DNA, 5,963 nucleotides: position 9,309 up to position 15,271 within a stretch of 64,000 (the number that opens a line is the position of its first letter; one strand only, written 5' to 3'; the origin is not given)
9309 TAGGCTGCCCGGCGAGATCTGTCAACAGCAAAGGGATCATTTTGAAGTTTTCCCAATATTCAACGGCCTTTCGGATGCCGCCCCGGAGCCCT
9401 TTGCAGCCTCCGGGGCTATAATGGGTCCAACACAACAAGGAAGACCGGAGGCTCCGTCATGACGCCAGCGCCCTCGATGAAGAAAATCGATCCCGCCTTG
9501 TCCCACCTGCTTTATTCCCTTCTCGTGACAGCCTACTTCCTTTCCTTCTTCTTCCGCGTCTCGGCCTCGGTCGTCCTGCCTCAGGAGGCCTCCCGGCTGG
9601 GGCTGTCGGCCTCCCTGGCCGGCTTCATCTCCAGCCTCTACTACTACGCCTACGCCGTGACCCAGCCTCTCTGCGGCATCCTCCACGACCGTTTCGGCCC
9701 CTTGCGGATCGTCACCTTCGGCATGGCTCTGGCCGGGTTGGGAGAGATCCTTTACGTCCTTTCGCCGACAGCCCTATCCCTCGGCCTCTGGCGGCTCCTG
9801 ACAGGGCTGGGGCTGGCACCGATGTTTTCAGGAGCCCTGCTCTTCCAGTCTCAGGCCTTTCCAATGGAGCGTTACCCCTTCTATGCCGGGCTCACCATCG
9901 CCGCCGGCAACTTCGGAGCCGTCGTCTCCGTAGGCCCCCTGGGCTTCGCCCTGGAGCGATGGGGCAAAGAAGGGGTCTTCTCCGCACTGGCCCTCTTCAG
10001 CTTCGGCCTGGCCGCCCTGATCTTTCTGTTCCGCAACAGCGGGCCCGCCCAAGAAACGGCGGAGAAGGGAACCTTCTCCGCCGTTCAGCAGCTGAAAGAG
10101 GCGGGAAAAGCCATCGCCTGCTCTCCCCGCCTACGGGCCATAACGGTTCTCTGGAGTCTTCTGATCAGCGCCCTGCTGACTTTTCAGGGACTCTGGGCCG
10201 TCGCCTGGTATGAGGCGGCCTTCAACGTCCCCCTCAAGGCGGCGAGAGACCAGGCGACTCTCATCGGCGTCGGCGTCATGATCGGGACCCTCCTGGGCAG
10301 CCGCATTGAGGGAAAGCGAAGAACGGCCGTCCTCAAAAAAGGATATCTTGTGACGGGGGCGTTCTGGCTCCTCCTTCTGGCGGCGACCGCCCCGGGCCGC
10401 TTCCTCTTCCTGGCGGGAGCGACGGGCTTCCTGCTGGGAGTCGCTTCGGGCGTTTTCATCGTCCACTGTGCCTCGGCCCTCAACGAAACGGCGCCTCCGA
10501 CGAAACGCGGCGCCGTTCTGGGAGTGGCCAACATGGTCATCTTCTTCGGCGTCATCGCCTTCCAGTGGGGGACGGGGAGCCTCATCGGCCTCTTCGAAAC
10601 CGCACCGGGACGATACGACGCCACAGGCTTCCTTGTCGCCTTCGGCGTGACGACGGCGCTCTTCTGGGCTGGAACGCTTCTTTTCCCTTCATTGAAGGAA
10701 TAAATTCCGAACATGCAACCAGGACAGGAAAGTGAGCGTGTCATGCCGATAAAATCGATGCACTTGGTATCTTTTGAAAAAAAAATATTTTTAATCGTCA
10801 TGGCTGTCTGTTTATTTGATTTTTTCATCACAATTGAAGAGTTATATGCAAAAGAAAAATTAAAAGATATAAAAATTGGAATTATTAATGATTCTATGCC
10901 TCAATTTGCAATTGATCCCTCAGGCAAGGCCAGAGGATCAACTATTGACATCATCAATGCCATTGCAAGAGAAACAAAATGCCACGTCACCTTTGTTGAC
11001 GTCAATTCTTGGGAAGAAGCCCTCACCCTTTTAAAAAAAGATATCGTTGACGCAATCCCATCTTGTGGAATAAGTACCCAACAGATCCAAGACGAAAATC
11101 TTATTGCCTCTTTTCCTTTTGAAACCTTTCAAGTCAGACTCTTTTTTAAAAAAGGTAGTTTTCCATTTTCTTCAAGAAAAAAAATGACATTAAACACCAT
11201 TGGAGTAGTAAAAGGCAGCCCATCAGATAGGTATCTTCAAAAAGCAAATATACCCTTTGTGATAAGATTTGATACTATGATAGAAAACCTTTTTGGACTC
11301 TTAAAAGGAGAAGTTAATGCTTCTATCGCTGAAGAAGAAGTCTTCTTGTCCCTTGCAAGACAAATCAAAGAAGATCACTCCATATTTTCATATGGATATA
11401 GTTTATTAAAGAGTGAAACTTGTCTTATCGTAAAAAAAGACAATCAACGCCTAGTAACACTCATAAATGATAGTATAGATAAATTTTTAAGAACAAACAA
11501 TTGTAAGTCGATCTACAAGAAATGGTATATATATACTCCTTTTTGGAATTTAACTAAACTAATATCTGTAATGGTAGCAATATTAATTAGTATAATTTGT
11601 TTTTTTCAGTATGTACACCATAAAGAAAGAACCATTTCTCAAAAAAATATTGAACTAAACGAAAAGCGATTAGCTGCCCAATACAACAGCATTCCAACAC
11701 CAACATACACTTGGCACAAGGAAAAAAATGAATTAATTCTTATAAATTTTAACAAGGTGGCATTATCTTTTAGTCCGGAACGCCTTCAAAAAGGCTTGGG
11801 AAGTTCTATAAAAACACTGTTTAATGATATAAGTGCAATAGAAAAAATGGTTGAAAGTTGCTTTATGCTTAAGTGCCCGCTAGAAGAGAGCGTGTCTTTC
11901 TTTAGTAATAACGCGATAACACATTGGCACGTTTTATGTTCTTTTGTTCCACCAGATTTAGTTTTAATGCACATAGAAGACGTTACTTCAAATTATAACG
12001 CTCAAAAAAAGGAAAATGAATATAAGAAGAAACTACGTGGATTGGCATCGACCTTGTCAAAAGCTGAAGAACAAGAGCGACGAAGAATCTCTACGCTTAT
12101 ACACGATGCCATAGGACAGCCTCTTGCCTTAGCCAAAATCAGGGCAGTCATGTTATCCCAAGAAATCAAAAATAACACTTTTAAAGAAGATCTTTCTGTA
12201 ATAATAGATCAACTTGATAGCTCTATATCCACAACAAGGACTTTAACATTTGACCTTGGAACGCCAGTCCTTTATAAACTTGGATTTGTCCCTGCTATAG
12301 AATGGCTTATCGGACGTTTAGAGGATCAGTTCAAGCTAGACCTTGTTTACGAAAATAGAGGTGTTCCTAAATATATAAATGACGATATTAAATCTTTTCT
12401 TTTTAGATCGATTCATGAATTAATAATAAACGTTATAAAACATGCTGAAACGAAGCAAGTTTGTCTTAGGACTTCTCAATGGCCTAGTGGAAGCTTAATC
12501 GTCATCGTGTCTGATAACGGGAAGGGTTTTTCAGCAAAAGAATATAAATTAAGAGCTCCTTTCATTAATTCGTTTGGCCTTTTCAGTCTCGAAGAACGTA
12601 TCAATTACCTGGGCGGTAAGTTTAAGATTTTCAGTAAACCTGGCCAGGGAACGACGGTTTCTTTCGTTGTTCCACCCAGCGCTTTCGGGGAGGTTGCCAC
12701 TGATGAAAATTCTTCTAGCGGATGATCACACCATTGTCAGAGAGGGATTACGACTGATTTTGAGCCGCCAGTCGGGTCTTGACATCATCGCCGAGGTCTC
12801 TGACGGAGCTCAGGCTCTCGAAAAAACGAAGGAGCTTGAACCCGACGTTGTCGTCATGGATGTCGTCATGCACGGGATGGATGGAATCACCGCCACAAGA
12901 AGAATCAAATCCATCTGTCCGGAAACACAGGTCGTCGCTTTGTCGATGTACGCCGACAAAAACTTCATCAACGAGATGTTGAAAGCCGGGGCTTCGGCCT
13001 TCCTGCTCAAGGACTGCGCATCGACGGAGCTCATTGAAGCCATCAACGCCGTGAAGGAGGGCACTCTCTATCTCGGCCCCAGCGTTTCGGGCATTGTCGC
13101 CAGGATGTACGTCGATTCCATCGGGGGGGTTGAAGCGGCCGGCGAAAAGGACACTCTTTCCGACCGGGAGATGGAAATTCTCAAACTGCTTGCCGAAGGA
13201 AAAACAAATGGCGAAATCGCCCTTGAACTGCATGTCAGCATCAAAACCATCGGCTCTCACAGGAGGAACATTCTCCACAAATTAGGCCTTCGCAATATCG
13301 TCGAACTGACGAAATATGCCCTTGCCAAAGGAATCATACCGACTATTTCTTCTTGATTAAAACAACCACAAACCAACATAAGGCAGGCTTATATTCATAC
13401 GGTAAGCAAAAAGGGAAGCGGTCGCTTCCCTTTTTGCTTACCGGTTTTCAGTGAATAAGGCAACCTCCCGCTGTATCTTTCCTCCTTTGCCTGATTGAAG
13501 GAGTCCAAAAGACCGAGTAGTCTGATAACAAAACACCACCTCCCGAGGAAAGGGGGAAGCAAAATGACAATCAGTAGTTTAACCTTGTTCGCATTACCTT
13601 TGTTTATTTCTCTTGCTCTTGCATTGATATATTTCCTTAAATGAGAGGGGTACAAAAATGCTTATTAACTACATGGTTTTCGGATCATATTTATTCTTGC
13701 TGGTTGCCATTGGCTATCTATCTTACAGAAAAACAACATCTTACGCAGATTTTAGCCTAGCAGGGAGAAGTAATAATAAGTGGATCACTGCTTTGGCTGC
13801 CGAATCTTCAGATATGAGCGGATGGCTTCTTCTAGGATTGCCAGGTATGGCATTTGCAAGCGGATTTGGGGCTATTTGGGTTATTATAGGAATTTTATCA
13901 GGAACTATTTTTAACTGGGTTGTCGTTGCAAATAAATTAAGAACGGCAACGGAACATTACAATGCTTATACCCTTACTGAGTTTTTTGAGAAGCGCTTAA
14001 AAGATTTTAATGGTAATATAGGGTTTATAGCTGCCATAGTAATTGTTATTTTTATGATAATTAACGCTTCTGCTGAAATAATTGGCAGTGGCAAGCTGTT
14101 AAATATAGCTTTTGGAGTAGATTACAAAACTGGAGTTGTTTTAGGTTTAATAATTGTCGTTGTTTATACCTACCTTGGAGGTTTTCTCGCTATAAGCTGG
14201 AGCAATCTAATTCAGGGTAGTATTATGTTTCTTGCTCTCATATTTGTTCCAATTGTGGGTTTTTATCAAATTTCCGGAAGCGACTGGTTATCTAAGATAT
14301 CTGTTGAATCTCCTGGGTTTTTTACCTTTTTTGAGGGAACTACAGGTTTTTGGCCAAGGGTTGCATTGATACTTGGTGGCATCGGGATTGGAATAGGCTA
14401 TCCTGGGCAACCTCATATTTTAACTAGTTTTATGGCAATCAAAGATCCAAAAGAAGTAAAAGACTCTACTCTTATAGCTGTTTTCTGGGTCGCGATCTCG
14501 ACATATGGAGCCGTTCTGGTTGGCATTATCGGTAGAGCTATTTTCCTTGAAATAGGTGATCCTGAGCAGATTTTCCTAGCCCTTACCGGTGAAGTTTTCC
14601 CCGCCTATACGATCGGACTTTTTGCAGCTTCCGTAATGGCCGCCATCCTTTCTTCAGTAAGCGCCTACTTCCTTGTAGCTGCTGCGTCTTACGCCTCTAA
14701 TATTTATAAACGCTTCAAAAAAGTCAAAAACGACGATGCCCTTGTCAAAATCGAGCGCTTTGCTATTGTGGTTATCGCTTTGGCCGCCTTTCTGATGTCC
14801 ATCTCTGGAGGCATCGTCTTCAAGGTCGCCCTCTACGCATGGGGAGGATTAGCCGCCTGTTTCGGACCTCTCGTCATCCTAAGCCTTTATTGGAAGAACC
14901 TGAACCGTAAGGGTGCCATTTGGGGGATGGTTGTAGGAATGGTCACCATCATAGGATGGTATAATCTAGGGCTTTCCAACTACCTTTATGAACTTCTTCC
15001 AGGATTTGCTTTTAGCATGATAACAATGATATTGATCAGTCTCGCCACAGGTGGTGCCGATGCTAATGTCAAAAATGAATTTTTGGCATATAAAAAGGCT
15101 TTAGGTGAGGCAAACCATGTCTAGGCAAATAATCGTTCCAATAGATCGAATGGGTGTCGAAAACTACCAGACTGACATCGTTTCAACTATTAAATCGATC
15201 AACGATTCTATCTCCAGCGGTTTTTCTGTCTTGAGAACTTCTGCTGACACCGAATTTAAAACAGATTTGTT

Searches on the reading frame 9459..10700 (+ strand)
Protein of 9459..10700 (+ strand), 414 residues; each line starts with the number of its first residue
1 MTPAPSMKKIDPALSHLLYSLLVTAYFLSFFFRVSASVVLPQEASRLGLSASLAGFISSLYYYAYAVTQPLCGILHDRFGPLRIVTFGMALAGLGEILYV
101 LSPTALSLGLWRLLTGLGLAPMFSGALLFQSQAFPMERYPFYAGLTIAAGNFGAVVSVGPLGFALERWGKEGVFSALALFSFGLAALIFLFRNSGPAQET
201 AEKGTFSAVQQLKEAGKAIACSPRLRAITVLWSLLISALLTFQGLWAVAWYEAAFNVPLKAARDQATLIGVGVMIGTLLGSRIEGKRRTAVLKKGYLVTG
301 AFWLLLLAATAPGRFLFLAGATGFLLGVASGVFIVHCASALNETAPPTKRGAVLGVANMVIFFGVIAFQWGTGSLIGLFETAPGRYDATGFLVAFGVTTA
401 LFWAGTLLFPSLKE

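Call 81: search_protein_families(library=pfam, proteins=[window:9459-10700:+], max_evalue=0.0001)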
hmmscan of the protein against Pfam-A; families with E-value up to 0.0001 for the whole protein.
window:9459-10700:+ (414 aa): 1 family
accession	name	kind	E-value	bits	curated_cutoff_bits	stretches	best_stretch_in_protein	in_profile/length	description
PF07690.21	MFS_1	-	3.2e-31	109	33.4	1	23-367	2-345/347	Major Facilitator Superfamily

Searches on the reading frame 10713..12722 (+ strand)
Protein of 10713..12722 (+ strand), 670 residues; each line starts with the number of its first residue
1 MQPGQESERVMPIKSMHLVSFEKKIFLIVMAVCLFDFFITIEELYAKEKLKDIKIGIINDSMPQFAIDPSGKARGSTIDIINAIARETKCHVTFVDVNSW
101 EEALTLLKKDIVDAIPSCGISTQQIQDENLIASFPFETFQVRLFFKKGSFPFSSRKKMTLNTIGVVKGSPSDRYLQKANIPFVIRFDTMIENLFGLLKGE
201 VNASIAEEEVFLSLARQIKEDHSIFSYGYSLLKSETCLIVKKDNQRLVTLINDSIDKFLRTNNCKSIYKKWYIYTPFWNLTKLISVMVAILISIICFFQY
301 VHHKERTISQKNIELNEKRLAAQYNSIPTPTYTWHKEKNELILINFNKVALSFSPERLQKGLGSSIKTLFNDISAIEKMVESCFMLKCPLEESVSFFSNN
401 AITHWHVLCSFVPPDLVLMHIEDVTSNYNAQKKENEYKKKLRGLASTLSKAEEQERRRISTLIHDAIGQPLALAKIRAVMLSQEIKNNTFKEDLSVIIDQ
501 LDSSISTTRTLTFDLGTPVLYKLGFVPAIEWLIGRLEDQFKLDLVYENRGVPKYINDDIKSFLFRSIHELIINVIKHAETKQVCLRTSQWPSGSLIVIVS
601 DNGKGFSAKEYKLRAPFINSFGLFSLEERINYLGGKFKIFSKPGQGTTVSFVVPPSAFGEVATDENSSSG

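Call 81: search_protein_families(library=pfam, proteins=[window:10713-12722:+], max_evalue=0.0001)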
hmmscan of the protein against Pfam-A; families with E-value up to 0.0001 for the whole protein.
window:10713-12722:+ (670 aa): 3 families
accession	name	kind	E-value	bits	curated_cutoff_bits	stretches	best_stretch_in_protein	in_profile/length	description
PF00497.25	SBP_bac_3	-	4.1e-15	56.1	26.4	1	53-272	1-130/132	Bacterial extracellular solute-binding proteins, family 3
PF02518.31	HATPase_c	-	2.7e-10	41.1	26.4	1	561-655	4-109/111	Histidine kinase-, DNA gyrase B-, and HSP90-like ATPase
PF07730.19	HisKA_3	-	3.6e-06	27.9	24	1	455-518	1-66/68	Histidine kinase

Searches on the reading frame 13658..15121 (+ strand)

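Call 81: search_protein_families(library=pfam, proteins=[window:13658-15121:+], max_evalue=0.0001)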
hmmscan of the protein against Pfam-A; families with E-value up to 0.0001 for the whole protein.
window:13658-15121:+ (488 aa): 1 family
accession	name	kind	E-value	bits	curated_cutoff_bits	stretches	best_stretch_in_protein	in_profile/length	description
PF00474.23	SSF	-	7.2e-78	262.7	22.8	1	32-427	1-406/406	Sodium:solute symporter family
